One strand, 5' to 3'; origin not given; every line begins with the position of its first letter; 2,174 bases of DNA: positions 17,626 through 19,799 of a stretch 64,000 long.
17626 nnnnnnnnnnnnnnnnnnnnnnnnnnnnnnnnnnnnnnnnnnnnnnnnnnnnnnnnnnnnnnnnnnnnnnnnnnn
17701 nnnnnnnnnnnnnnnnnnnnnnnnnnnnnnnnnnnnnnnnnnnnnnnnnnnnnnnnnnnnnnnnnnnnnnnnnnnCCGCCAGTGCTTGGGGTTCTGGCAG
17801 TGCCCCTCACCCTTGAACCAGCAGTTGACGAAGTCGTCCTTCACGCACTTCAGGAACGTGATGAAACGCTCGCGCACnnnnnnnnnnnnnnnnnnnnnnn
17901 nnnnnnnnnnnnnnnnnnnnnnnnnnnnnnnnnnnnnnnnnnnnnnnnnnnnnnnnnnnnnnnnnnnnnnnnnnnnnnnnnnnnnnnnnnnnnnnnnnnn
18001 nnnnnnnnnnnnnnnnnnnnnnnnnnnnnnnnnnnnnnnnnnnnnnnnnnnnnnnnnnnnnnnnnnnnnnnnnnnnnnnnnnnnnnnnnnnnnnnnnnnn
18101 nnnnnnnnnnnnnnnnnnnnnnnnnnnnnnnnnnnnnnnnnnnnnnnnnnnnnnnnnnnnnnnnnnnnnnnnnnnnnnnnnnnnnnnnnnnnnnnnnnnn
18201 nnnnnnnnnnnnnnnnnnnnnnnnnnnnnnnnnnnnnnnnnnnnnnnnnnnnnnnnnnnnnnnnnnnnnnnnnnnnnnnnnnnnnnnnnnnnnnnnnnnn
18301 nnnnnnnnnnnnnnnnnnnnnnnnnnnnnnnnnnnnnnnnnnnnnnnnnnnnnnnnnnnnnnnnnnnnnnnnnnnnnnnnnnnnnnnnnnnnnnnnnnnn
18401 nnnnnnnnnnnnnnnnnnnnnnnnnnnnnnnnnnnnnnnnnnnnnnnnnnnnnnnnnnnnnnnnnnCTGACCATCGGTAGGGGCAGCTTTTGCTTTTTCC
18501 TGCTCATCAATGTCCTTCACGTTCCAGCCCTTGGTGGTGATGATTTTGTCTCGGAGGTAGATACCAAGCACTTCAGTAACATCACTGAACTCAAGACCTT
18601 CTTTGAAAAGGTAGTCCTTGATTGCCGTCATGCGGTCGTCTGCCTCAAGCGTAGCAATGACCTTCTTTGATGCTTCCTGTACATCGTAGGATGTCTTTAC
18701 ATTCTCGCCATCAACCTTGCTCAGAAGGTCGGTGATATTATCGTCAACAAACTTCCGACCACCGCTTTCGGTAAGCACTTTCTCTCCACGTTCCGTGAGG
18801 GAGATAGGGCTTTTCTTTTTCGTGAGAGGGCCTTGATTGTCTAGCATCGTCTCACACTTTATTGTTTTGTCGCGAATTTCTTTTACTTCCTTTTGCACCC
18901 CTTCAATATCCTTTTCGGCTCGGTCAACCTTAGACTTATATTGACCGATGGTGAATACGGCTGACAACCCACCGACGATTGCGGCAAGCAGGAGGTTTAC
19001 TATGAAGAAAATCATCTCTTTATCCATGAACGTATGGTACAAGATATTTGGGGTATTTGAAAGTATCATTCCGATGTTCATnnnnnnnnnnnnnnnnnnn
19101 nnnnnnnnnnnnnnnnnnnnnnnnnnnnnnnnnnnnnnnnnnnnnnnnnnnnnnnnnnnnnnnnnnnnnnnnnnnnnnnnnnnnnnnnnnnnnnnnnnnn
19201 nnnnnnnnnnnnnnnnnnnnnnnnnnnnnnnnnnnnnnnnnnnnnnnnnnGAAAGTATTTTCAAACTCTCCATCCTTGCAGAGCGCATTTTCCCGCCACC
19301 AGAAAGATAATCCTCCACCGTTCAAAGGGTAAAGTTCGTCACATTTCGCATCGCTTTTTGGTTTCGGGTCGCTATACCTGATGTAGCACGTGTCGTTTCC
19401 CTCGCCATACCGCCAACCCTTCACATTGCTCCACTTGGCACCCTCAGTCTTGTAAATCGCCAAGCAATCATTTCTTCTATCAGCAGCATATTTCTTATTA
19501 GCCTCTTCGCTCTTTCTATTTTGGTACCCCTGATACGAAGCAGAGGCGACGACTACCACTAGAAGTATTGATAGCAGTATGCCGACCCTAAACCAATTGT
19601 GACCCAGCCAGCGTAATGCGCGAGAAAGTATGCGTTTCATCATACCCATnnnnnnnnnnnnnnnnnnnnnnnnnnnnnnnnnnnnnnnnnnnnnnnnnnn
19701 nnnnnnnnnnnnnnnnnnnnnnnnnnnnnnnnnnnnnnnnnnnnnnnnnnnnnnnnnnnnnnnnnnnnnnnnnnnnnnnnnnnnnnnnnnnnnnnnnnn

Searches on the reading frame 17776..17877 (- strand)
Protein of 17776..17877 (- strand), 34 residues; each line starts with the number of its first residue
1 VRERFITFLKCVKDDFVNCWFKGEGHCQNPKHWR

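Call 63: find_related_loci(query=A7, collection=metagenome_contigs, flank=4000)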
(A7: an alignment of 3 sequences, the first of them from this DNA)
Query A7 (34 aa) in metagenome_contigs; peptide patterns used: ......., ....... (x = any residue, [..] = any of these).
170 stretches matched a pattern; 1 encode a relative of the query (tblastn E <= 1e-3); 1 distinct loci.
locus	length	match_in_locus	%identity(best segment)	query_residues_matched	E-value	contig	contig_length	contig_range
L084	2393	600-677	54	7-32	2e-8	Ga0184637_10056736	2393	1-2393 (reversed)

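Call 64: find_related_loci(query=A7, collection=viral_contigs, flank=4000)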
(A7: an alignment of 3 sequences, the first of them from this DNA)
Query A7 (34 aa) in viral_contigs; peptide patterns used: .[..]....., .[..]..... (x = any residue, [..] = any of these).
72 stretches matched a pattern, but none encodes a relative of the query by tblastn (E <= 1e-3).

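Call 83: find_encoding_contigs(protein=window:17776-17877:-, flank=5000, max_places=10)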
Protein seq(34 aa) (34 aa): no gene with exactly this product is on record in the collection.

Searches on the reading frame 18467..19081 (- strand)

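Call 17: search_protein_families(library=pfam, proteins=[window:18467-19081:-], max_evalue=1)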
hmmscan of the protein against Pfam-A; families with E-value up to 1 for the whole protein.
window:18467-19081:- (205 aa): 5 families
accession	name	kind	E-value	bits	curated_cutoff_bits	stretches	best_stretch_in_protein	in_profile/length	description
PF10669.14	Phage_Gp23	-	0.015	16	29.3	1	24-89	24-86/120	Protein gp23 (Bacteriophage A118)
PF24073.1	DUF7365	-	0.065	13.8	27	1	20-82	6-65/101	Coiled-coil region of unknown function (DUF7365)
PF11886.13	TOC159_MAD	-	0.084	12.3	25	1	122-188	92-160/267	Translocase of chloroplast 159/132, membrane anchor domain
PF06305.16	LapA_dom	-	0.13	12.6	28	1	30-66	27-63/64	Lipopolysaccharide assembly protein A domain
PF09592.15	DUF2031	-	0.34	10.8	27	1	48-142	110-201/227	Protein of unknown function (DUF2031)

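Call 18: search_protein_families(library=phrogs, proteins=[window:18467-19081:-], max_evalue=0.1)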
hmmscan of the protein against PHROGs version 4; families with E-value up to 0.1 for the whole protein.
window:18467-19081:- (205 aa): 5 families
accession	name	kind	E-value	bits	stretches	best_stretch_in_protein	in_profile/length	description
phrog_1296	-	lysis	0.0044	18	1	35-98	11-73/93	holin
phrog_8806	-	unknown function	0.021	16.3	0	24-88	25-86/121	-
phrog_29751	-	unknown function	0.033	15.2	1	59-103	73-117/160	-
phrog_18867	-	unknown function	0.039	15.5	0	38-82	20-62/127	-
phrog_739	-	lysis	0.097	13.9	0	32-72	14-49/122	Rz-like spanin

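Call 85: search_protein_families(library=padloc, proteins=[window:18467-19081:-], max_evalue=0.01)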
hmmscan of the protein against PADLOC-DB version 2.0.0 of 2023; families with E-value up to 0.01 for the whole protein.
window:18467-19081:- (205 aa): 2 families
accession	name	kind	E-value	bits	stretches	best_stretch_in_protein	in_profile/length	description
PDLC02974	WH_III-A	-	0.0017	16.6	0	82-122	41-80/101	-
PDLC00724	Effector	-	0.0034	14.6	1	16-71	178-231/287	4TM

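Call 86: search_protein_families(library=ncbifam, proteins=[window:18467-19081:-], max_evalue=0.01)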
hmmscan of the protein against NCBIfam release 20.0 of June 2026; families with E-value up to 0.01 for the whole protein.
window:18467-19081:- (205 aa): 0 families

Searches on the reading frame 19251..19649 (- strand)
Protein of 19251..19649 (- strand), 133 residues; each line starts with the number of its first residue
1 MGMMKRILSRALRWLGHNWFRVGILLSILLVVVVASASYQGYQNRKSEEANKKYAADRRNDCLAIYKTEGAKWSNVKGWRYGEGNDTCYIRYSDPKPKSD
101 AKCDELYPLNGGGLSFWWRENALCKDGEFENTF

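Call 17: search_protein_families(library=pfam, proteins=[window:19251-19649:-], max_evalue=1)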
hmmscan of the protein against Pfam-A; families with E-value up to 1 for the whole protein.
window:19251-19649:- (133 aa): 4 families
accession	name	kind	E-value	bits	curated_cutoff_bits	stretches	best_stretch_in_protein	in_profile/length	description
PF09976.15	TPR_21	-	0.019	15.2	25.5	1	13-56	2-45/193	Tetratricopeptide repeat-like domain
PF23714.1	Rv3627c_N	-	0.057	13.8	27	1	10-38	2-30/58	Carboxypeptidase Rv3627c-like, N-terminal domain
PF12693.12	GspL_C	-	0.06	13.6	29.6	1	18-55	6-43/158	GspL periplasmic domain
PF19558.4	DUF6080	-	0.23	10.5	27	1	19-86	225-295/447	Family of unknown function (DUF6080)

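Call 18: search_protein_families(library=phrogs, proteins=[window:19251-19649:-], max_evalue=0.1)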
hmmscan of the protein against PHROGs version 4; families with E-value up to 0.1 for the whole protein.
window:19251-19649:- (133 aa): 1 family
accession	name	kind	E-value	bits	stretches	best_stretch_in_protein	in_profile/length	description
phrog_1152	-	lysis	0.0018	19.3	1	18-57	8-46/127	Rz-like spanin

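Call 85: search_protein_families(library=padloc, proteins=[window:19251-19649:-], max_evalue=0.01)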
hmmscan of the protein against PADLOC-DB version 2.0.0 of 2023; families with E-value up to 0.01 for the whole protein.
window:19251-19649:- (133 aa): 0 families

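Call 86: search_protein_families(library=ncbifam, proteins=[window:19251-19649:-], max_evalue=0.01)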
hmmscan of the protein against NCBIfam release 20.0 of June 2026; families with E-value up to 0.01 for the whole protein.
window:19251-19649:- (133 aa): 0 families
